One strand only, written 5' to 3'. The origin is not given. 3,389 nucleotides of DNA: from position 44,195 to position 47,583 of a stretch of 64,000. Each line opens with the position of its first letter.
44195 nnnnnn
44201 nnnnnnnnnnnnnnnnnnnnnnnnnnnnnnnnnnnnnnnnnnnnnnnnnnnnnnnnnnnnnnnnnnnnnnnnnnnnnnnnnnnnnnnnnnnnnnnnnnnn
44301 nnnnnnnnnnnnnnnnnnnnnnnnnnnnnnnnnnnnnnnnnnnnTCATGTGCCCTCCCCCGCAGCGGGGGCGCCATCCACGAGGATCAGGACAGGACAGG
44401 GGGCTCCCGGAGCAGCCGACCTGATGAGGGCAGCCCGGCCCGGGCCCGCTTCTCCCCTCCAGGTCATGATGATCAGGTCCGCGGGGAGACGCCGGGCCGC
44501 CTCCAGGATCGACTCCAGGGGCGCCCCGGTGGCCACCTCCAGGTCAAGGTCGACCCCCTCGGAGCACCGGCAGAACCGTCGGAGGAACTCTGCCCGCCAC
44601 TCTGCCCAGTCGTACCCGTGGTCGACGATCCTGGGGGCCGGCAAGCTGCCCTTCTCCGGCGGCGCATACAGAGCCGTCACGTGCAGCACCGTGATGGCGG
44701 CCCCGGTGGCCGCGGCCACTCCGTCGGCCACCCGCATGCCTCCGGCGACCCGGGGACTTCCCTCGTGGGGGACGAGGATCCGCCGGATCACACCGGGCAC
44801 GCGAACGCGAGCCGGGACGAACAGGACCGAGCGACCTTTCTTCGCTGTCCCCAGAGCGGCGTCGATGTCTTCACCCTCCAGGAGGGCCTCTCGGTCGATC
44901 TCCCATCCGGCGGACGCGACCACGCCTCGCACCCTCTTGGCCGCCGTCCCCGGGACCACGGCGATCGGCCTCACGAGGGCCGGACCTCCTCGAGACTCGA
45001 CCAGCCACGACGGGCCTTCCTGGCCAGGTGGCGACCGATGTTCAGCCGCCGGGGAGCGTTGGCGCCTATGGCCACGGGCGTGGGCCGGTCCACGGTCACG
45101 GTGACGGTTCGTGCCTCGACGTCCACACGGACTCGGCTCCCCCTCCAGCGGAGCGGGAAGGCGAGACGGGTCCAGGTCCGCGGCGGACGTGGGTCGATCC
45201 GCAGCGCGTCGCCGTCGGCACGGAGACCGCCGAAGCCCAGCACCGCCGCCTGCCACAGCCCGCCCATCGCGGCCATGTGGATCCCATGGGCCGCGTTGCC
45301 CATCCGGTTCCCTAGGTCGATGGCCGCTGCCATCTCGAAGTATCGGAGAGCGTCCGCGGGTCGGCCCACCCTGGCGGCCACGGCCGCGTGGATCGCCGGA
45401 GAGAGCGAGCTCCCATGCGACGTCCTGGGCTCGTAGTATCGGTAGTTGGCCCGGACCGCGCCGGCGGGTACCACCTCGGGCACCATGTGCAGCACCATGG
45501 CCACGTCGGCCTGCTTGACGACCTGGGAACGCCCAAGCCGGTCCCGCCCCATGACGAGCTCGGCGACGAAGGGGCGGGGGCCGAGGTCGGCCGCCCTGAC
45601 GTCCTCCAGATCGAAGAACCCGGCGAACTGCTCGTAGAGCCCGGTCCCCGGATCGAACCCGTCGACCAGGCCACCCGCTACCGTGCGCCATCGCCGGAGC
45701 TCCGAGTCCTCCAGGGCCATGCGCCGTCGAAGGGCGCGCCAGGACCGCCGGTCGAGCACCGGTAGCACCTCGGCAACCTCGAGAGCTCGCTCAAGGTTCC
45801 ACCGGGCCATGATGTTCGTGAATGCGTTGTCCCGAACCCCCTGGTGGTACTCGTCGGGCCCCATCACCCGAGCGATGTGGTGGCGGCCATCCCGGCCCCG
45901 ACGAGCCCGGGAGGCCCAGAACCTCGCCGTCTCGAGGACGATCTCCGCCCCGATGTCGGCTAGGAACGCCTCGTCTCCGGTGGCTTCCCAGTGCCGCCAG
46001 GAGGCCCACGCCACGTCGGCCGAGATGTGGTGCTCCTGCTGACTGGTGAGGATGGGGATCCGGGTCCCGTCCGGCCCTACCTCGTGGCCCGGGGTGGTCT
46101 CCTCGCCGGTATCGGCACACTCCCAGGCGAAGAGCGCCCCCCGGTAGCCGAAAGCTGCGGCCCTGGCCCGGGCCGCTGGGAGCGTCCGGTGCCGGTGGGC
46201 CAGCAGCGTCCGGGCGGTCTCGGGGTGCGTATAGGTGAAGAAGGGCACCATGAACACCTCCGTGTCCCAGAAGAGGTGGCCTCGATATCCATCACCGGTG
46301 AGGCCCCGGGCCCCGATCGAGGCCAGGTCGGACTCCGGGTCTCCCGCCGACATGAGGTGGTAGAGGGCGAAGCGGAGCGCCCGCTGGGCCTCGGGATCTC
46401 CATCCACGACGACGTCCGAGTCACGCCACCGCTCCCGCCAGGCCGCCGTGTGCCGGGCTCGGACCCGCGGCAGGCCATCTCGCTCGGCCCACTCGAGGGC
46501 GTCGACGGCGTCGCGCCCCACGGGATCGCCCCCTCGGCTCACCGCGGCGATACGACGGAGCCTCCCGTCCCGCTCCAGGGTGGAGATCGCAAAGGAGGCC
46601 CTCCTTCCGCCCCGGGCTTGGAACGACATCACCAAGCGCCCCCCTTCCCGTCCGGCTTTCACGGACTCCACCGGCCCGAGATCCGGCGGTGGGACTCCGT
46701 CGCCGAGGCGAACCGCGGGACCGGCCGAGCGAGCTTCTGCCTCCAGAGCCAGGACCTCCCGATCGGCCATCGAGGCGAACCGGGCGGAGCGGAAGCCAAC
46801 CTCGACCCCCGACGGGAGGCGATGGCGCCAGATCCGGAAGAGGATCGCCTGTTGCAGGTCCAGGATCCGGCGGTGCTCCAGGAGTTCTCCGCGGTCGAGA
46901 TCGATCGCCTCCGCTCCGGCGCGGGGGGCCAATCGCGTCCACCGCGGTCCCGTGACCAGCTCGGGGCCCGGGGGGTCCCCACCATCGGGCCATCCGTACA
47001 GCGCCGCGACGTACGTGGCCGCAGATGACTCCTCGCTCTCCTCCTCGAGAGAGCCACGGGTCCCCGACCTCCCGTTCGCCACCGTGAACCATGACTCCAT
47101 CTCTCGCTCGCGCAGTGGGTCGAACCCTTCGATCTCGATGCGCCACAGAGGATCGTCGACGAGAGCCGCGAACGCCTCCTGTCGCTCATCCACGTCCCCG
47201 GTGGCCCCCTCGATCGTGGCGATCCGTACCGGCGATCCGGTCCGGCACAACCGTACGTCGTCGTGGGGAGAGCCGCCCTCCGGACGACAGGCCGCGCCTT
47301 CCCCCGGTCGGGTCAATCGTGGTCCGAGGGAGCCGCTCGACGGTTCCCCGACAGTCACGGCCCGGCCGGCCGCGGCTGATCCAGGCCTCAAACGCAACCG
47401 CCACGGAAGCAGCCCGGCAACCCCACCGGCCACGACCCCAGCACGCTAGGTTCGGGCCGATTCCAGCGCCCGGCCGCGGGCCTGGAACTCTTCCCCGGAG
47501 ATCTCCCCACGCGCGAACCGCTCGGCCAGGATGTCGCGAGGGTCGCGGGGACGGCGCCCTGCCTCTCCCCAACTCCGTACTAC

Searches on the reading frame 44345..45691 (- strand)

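Call 8: search_protein_families(library=pfam, proteins=[window:44345-45691:-], max_evalue=0.001)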
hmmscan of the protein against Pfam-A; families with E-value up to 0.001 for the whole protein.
window:44345-45691:- (448 aa): 1 family
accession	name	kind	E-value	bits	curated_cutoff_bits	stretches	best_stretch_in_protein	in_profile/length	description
PF00582.32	Usp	-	2.2e-12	48.1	24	1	303-436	3-139/141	Universal stress protein family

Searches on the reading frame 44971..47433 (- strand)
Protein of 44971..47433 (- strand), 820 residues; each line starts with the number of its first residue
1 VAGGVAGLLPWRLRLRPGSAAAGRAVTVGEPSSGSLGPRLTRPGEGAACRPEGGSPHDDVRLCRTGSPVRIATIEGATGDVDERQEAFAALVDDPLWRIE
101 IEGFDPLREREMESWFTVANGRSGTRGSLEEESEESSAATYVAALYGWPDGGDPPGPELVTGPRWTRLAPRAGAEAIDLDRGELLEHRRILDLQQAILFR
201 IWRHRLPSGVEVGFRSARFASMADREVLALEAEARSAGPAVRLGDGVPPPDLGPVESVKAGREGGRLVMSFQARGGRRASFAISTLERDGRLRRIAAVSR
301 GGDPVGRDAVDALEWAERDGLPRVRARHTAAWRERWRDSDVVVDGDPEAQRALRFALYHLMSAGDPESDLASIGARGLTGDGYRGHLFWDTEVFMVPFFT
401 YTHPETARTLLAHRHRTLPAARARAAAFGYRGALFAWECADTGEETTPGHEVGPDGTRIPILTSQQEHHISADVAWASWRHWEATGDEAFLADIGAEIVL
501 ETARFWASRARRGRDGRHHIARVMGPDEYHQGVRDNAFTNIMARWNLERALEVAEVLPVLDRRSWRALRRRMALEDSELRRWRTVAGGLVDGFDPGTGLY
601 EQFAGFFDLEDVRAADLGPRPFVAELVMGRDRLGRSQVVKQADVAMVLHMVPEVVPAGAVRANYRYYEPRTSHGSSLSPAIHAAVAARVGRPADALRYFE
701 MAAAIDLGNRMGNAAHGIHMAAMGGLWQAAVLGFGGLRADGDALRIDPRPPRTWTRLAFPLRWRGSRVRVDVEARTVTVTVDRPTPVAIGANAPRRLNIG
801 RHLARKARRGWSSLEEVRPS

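Call 8: search_protein_families(library=pfam, proteins=[window:44971-47433:-], max_evalue=0.001)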
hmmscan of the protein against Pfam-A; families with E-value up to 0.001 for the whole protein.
window:44971-47433:- (820 aa): 3 families
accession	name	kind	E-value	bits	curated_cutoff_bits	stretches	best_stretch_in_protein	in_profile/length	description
PF03632.21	Glyco_hydro_65m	-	1.3e-112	376.9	27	1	354-728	1-371/371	Glycosyl hydrolase family 65 central catalytic domain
PF03636.21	Glyco_hydro_65N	-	2.8e-27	96.4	26.6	1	102-236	3-142/233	Glycosyl hydrolase family 65, N-terminal domain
PF03633.20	Glyco_hydro_65C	-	1.7e-14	53.8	22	1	737-789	1-53/62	Glycosyl hydrolase family 65, C-terminal domain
